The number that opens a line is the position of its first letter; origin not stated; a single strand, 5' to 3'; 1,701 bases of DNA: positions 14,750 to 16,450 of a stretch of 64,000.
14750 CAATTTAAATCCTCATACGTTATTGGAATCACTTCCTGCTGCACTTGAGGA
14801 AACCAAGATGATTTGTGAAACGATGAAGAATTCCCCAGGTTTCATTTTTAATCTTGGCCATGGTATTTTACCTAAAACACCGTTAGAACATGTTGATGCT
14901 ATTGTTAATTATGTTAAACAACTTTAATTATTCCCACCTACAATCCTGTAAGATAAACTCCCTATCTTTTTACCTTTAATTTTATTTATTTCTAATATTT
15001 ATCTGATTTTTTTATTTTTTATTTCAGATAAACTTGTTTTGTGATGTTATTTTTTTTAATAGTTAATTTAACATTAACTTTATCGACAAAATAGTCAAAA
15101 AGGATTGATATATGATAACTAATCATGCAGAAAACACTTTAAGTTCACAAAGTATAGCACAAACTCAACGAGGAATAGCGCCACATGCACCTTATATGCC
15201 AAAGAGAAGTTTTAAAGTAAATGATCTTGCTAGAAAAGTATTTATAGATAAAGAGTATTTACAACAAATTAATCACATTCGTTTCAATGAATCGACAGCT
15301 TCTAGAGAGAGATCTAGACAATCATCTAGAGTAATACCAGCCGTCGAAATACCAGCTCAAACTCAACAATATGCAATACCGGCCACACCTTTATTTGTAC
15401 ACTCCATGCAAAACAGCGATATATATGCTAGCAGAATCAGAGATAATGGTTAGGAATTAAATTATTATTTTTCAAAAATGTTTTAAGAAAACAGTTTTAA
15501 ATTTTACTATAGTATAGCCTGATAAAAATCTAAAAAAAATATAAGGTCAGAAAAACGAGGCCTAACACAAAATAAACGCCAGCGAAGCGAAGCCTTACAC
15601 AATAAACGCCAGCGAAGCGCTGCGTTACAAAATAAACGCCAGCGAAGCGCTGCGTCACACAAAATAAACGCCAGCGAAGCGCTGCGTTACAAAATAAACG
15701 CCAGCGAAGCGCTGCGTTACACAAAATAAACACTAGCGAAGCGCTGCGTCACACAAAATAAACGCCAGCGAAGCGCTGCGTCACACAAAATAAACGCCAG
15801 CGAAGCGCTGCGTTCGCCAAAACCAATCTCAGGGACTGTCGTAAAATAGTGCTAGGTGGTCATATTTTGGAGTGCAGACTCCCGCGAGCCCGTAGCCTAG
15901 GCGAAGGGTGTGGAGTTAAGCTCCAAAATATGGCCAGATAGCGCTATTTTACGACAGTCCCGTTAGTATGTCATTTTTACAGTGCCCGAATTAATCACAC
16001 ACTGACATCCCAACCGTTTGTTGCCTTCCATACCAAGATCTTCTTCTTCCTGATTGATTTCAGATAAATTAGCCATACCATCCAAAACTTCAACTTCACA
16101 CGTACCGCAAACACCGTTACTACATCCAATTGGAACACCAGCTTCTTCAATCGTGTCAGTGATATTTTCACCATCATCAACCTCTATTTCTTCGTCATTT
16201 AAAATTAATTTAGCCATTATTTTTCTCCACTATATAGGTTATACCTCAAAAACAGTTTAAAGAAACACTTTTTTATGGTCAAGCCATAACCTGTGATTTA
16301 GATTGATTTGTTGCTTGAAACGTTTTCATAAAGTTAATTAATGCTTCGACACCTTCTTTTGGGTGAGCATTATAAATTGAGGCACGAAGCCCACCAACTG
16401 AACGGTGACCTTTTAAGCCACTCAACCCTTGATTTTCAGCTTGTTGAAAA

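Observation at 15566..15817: GC-rich 8-copy tandem array (30/32-bp units) carrying the GCGAAGC mini-hairpin motif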

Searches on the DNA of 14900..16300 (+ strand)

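Call 10: search_rna_families(source=window, start=14900, end=16300, threshold=evalue, max_evalue=10, show_alignments=2)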
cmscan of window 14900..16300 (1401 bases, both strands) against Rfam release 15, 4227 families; matches with E-value up to 10: 4.
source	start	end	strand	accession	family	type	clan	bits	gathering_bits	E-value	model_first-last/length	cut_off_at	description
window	15037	15133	+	RF01205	snR62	Gene; snRNA; snoRNA; CD-box;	CL00055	24.3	55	9.6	1-100/100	no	Small nucleolar RNA snR62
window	15857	15936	+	RF03581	mir-4878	Gene; miRNA;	-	20.3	100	0.39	1-73/73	no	mir-4878 microRNA precursor family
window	15568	15653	-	RF02676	Esr41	Gene; sRNA;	-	15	102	8.7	1-74/74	no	Enterohemorrhagic E. coli sRNA 41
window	15692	15756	-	RF00370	sroD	Gene; sRNA;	-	14.7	50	10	1-86/86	no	sroD RNA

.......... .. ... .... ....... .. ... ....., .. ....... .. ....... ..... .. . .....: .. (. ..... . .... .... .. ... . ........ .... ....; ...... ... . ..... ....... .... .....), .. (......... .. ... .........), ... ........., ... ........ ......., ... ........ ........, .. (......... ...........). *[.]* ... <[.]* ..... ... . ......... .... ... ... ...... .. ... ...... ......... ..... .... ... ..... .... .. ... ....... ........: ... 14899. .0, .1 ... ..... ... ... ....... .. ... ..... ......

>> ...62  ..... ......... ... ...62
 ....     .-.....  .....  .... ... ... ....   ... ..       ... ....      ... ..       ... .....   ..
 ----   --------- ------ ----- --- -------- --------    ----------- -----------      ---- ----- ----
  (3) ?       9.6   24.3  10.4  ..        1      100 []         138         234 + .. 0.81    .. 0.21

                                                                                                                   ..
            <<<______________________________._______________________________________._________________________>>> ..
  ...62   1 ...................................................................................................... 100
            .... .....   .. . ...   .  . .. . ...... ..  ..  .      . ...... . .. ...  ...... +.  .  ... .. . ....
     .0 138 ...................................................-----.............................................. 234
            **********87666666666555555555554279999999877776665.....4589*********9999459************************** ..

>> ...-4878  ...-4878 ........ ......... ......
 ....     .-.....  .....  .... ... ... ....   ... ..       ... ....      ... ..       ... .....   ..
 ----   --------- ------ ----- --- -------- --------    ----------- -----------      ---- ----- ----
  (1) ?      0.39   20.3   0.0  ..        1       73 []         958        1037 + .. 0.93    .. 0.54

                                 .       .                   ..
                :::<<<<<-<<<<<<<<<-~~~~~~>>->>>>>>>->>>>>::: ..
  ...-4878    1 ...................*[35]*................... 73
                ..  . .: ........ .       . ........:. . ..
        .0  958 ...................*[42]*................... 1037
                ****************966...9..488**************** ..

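Call 55: build_rna_model(alignment_id=A1)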
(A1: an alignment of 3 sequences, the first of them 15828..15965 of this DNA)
Model R1 built from alignment A1 (3 sequences, 138 columns); structure: RNAalifold consensus.
model positions 138; base pairs 54; branch points 0; effective number of sequences 0.54; information 0.59 bits per position. Calibrated on 0.2 Mb of random sequence (short: E-values are rough).
structure used (alignment columns):
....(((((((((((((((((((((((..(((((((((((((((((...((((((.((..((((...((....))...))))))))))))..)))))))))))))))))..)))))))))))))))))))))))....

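Call 56: search_with_rna_model(model_id=R1, sources=[window, L142, L145, L146, L147, L150, L151, L153, L154, L158, L135, L123, L128], max_evalue=10)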
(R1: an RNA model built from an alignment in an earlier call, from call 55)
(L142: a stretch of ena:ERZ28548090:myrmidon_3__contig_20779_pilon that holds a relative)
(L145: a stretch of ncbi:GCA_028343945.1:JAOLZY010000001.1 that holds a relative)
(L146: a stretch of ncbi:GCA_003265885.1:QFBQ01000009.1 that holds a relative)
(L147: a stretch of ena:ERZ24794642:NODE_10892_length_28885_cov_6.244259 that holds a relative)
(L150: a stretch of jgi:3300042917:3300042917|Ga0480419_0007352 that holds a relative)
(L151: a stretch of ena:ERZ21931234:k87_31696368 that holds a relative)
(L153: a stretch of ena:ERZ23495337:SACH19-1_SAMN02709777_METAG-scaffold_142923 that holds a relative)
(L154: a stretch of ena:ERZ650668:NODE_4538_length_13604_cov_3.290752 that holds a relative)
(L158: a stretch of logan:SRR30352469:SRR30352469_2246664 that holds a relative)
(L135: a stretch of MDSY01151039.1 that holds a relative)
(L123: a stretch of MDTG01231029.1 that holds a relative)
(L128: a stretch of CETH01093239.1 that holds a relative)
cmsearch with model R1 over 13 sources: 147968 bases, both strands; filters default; matches with E-value up to 10: 4.
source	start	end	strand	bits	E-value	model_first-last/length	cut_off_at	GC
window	15828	15965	+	165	1.9e-39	1-138/138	no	0.51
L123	10439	10576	+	163.2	5.6e-39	1-138/138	no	0.5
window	15828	15965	-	78.8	1.7e-17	1-138/138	no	0.51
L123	10439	10576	-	74.1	2.8e-16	1-138/138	no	0.5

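Call 61: search_dna_similar(query=window:15828-15965:+, collection=phages, mode=distant, max_evalue=1)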
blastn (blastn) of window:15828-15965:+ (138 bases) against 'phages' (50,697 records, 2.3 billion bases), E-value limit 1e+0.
Records with a match: 4; places in all: 4; records where one place covers at least 80% of the query: 0.
Best place of each record, by identity: 80-90% 4.
By first word of the organism name: Gordonia 4.
By host as written in the record: Gordonia terrae 3612 4.
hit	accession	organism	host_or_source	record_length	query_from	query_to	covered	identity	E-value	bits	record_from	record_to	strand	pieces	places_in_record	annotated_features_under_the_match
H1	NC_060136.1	Gordonia phage Kudefre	Gordonia terrae 3612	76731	54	82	21%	89.7%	4e-1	40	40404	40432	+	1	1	59: hypothetical protein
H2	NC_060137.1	Gordonia phage Syleon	Gordonia terrae 3612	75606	54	82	21%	89.7%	4e-1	40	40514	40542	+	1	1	60: hypothetical protein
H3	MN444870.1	Gordonia phage Syleon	Gordonia terrae 3612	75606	54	82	21%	89.7%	4e-1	40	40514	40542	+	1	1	60: hypothetical protein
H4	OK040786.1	Gordonia phage Kudefre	Gordonia terrae 3612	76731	54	82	21%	89.7%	4e-1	40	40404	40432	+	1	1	59: hypothetical protein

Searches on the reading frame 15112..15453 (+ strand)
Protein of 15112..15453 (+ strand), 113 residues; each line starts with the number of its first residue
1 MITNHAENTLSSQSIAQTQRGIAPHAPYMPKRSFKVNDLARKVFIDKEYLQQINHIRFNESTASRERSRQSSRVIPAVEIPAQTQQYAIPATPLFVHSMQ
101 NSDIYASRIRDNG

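Call 19: find_homologous_proteins(query=window:15112-15450:+, max_evalue=0.01)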
Query window:15112-15450:+ (113 aa): 2 proteins with E <= 0.01 among 20 candidates.
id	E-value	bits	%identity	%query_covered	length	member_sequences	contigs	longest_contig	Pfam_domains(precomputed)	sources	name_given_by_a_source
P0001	7.2e-59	214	93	100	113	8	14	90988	-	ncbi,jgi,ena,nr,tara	ncbi:MAG: hypothetical protein CMP21_01425 [Rickettsiales bacterium]|nr:hypothetical protein [Ricket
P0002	4.8e-56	205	89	100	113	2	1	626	-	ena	-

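Call 20: find_encoding_contigs(protein=P0001, flank=3000, max_places=10)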
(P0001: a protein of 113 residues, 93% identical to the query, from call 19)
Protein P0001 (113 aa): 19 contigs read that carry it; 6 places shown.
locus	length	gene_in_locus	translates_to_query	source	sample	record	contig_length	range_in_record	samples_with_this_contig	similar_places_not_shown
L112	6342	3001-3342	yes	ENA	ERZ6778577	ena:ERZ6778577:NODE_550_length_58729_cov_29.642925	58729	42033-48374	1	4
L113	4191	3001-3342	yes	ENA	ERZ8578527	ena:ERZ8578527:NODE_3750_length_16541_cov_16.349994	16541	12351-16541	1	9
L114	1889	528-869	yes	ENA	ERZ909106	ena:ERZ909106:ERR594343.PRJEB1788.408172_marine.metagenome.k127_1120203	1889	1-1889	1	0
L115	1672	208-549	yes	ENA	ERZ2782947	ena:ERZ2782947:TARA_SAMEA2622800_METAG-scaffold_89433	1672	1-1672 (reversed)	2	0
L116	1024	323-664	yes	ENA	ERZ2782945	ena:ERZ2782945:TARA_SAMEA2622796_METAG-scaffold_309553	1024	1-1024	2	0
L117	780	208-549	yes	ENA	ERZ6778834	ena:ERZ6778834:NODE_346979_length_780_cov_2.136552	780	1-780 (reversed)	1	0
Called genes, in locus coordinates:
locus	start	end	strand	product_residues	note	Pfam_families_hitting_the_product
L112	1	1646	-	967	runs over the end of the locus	PF04851:ResIII, PF00176:SNF2-rel_dom, PF00271:Helicase_C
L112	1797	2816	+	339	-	PF01208:URO-D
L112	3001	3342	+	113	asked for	-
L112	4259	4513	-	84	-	PF00111:Fer2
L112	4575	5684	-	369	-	PF00266:Aminotran_5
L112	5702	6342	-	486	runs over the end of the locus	PF00224:PK, PF02887:PK_C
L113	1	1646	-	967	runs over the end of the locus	PF04851:ResIII, PF00176:SNF2-rel_dom, PF00271:Helicase_C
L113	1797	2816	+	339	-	PF01208:URO-D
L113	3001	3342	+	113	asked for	-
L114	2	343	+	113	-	?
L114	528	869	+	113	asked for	-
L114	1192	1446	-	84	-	PF00111:Fer2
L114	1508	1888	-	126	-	?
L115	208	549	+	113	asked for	-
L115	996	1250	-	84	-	PF00111:Fer2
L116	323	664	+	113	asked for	-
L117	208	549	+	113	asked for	-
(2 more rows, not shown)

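Call 21: find_encoding_contigs(protein=window:15112-15453:+, flank=3000, max_places=10)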
Protein window:15112-15453:+ (113 aa): 15 contigs read that carry it; 4 places shown.
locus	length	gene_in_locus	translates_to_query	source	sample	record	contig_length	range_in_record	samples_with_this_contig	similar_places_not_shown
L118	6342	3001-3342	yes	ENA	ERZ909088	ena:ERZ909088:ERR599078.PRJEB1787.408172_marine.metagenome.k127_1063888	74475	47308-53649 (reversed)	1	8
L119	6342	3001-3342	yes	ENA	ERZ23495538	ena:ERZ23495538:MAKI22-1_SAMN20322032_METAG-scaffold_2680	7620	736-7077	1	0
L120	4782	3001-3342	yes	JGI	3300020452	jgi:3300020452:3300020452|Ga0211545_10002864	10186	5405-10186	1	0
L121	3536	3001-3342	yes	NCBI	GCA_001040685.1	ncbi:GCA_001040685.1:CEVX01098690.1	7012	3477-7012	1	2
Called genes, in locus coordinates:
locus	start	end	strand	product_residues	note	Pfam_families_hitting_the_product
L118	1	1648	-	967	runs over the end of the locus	PF04851:ResIII, PF00176:SNF2-rel_dom, PF00271:Helicase_C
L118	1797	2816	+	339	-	PF01208:URO-D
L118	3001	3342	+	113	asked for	-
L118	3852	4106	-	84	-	PF00111:Fer2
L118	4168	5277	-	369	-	PF00266:Aminotran_5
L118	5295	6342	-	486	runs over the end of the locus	PF00224:PK, PF02887:PK_C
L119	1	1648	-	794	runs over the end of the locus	?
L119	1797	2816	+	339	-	PF01208:URO-D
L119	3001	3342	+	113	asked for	-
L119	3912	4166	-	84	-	PF00111:Fer2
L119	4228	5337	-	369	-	PF00266:Aminotran_5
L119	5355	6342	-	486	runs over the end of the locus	PF00224:PK, PF02887:PK_C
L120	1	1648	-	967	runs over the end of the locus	PF04851:ResIII, PF00176:SNF2-rel_dom, PF00271:Helicase_C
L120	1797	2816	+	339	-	PF01208:URO-D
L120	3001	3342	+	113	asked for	-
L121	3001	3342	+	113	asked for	-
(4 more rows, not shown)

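Call 48: search_protein_families(library=pfam, proteins=[window:15112-15450:+], max_evalue=0.001)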
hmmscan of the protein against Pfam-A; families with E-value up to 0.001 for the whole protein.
window:15112-15450:+ (113 aa): 0 families
